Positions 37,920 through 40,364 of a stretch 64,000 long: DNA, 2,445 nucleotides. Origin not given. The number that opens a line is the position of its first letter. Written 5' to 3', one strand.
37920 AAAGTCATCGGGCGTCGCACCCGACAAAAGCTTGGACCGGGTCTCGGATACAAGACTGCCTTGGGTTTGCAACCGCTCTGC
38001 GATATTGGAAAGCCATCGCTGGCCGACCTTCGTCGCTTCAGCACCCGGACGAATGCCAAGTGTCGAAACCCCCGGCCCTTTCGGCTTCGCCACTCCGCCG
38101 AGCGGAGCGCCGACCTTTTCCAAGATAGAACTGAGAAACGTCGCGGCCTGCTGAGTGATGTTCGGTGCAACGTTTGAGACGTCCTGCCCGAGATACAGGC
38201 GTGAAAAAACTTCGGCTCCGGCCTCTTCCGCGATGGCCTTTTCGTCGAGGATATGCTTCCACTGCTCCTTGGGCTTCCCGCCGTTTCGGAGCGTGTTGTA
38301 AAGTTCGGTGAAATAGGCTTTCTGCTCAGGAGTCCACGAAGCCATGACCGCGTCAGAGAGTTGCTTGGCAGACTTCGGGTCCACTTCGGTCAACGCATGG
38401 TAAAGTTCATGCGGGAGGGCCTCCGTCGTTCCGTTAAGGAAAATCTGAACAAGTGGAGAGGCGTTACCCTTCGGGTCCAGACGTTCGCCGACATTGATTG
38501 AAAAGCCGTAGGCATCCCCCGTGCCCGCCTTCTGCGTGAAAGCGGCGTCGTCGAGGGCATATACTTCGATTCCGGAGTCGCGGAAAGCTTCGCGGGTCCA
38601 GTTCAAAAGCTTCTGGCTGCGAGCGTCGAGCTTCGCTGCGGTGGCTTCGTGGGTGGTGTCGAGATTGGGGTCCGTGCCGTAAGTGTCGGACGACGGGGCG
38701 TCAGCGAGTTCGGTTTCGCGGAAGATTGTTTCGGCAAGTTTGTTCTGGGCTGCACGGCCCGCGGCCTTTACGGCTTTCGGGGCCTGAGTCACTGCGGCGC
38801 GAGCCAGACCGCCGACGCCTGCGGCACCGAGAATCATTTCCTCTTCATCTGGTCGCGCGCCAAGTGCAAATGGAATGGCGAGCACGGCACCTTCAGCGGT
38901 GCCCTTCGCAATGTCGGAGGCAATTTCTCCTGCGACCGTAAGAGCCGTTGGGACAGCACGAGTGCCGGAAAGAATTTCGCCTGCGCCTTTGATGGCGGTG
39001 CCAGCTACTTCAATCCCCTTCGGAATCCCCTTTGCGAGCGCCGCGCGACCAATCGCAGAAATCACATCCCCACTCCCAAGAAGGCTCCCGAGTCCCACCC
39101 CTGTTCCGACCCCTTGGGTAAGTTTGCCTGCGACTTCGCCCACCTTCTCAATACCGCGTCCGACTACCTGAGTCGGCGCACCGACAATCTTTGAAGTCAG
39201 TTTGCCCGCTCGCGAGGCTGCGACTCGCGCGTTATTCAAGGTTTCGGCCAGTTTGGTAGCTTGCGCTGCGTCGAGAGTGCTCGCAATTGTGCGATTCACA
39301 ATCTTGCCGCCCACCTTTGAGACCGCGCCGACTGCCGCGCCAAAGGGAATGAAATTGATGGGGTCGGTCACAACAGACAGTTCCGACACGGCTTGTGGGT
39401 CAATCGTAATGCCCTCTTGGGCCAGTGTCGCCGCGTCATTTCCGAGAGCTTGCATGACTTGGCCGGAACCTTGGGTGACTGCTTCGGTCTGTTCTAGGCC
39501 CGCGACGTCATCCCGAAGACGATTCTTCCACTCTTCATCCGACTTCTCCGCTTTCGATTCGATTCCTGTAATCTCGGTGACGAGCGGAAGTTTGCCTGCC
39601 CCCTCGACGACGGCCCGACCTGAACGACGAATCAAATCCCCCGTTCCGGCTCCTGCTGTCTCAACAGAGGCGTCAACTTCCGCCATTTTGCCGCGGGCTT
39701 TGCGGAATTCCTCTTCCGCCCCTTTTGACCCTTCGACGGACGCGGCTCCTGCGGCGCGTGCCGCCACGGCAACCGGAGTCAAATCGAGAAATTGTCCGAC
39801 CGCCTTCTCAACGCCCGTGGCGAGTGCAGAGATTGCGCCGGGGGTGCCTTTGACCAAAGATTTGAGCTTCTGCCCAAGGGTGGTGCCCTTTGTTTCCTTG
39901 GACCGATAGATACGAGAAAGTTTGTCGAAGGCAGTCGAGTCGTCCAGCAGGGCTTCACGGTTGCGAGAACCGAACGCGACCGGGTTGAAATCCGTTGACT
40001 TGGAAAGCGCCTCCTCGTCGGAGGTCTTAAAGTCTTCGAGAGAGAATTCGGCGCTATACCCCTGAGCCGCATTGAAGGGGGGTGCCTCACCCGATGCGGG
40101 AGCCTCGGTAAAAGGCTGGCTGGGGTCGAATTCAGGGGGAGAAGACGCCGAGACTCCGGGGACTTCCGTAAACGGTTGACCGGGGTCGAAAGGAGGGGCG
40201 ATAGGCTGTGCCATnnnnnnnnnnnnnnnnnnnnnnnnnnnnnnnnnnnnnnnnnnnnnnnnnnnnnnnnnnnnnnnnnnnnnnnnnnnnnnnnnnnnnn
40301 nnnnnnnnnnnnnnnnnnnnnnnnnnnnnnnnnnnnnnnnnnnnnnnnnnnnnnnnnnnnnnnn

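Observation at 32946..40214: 2422-aa polyvalent virion protein combining HExxH, GNAT-like and unassigned conserved blocks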

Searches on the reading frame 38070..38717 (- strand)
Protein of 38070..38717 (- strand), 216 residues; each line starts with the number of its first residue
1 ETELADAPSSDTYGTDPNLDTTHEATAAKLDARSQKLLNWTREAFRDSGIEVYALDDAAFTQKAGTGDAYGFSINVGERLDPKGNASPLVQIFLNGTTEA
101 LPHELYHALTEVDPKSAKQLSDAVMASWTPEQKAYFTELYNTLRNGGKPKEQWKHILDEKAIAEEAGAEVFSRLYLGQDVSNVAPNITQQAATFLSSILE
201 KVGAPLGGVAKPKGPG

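Call 99: search_protein_families(library=pfam, max_evalue=1, proteins=[window:38070-38717:-])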
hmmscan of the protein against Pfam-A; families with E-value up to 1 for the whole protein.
window:38070-38717:- (216 aa): 2 families
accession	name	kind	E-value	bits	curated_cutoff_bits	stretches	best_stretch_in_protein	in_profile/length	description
PF00109.32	ketoacyl-synt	-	0.013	15.6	20.8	1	12-75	68-125/252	Beta-ketoacyl synthase, N-terminal domain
PF14496.11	NEL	-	0.021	14.6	24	0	22-60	98-137/223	C-terminal novel E3 ligase, LRR-interacting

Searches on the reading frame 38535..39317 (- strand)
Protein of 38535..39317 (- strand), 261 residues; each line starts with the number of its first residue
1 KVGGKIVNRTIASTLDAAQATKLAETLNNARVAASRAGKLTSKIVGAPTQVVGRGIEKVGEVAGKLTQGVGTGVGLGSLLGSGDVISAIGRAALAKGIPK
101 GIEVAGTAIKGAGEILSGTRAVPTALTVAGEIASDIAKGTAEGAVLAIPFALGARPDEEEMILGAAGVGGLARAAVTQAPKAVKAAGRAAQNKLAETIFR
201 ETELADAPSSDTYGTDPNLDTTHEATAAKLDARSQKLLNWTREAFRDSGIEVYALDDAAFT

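Call 22: search_protein_families(library=pfam, max_evalue=10, proteins=[window:38535-39317:-])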
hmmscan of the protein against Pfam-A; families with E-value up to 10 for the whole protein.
seq(261 aa): 1 family
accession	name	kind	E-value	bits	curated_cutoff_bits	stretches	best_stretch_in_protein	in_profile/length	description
PF24492.1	HEAT_ECM29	-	0.045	14.3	27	1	18-89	32-98/160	Proteasome adapter and scaffold protein ECM29, HEAT-repeat domain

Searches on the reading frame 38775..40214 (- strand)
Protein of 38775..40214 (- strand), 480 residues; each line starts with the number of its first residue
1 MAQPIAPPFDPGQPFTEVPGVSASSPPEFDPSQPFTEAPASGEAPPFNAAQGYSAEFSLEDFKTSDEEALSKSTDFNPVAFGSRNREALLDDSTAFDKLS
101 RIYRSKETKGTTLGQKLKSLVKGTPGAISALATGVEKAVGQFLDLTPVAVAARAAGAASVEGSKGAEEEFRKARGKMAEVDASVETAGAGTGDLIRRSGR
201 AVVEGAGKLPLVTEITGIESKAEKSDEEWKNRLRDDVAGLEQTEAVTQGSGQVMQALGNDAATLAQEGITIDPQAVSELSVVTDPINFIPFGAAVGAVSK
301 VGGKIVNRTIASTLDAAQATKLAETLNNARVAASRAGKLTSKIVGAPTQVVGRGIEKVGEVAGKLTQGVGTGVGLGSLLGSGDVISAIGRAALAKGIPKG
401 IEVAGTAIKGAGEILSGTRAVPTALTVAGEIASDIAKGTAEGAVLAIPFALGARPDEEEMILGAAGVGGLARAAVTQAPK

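Call 53: search_protein_families(library=ncbifam, max_evalue=1, proteins=[window:38775-40214:-])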
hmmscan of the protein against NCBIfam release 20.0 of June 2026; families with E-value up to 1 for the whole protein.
window:38775-40214:- (480 aa): 1 family
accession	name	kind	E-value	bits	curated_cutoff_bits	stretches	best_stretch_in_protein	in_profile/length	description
NF052504.1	sll1863_fam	domain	0.075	13.2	35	0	214-269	19-74/93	sll1863 family stress response protein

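Call 54: search_protein_families(library=phrogs, max_evalue=1, proteins=[window:38775-40214:-])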
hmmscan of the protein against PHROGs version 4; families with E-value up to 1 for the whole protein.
window:38775-40214:- (480 aa): 2 families
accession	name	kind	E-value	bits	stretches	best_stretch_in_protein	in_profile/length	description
phrog_36224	-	unknown function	0.098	12.7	1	145-251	188-289/378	-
phrog_27354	-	unknown function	0.2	12.9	1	306-353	27-73/75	-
